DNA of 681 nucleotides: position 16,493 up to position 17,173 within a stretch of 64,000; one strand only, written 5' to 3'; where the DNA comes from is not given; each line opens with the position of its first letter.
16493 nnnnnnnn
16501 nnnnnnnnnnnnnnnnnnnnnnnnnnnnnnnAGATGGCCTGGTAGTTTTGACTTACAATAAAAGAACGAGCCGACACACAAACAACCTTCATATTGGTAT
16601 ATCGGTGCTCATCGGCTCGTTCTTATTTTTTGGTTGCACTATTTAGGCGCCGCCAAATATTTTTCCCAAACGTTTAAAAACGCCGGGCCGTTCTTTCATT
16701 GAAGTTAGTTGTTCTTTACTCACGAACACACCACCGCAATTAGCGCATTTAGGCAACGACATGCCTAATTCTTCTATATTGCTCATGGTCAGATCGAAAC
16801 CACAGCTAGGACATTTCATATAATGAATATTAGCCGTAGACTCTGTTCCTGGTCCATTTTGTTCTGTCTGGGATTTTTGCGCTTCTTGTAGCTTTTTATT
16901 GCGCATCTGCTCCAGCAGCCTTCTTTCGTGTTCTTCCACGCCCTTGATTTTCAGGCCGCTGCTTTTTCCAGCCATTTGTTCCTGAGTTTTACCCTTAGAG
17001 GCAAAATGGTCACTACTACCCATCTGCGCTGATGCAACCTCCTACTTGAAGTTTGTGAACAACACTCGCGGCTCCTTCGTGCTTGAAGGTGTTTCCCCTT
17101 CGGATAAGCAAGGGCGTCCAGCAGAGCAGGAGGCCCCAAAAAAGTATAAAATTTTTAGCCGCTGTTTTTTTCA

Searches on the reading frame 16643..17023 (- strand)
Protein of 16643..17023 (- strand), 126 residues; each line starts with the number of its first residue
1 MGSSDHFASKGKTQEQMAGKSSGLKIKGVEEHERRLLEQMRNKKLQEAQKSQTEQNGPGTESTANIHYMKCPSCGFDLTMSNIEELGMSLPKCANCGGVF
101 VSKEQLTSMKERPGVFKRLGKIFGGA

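Call 4: search_protein_families(library=pfam, max_evalue=0.1, proteins=[window:16643-17023:-])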
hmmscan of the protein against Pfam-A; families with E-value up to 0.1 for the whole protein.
window:16643-17023:- (126 aa): 10 families
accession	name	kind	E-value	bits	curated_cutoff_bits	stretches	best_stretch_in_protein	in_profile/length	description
PF13453.11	Zn_ribbon_TFIIB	-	2.9e-07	30.2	22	1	70-112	1-41/41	Transcription factor zinc-finger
PF24292.1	DUF7479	-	7.2e-05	23.3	27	1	87-105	27-45/60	Domain of unknown function (DUF7479)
PF13719.11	Zn_ribbon_5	-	0.0012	19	29.3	1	70-101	4-36/37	zinc-ribbon domain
PF06221.18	zf-C2HC5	-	0.021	15.2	25.8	0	86-106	13-33/54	Putative zinc finger motif, C2HC5-type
PF18547.6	HalOD2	-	0.032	14.6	27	0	70-102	4-43/52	Halobacterial output domain 2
PF11228.13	DUF3027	-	0.033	14.6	25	1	30-95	110-170/193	Protein of unknown function (DUF3027)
PF13248.11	Zn_ribbon_3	-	0.039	13.9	27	0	92-99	18-25/26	zinc-ribbon domain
PF12172.15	zf-ChsH2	-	0.051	13.8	23.2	0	91-101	12-22/37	ChsH2, rubredoxin-like zinc ribbon domain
PF23458.2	DUF7130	-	0.063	13.6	35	1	25-111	16-88/89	Domain of unknown function (DUF7130)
PF21349.2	RUBY_RBDX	-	0.077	12.9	26.5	0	70-76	18-24/30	Rubrerythrin, rubredoxin-like domain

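Call 5: search_protein_families(library=ncbifam, max_evalue=0.1, proteins=[window:16643-17023:-])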
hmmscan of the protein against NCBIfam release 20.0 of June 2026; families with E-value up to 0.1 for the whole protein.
window:16643-17023:- (126 aa): 7 families
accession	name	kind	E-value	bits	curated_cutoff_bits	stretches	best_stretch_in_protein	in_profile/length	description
NF045645.1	DVU_1557_fam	equivalog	0.00039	20.5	60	1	69-104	3-44/60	DVU_1557 family redox protein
NF033497.1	rubre_like_arch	subfamily_domain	0.0017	18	32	0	59-83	7-29/34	rubrerythrin-like domain-containing protein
TIGR03830.1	CxxCG_CxxCG_HTH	subfamily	0.0021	17.9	61.8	0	85-113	26-54/127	type II TA system antitoxin MqsA family protein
NF047912.1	ECs_2282_CxxC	subfamily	0.0038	17.1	37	1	69-107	3-43/60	ECs_2282 family putative zinc-binding protein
NF041913.1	HVO_2142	equivalog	0.0042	16.9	90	1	60-96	3-39/48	HVO_2142 family zinc finger protein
TIGR03831.1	YgiT_finger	domain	0.018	15.3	20.2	0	64-75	28-39/46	YgiT-type zinc finger protein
TIGR00373.1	TIGR00373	equivalog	0.059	12.9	149.5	0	61-111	102-152/162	transcription factor E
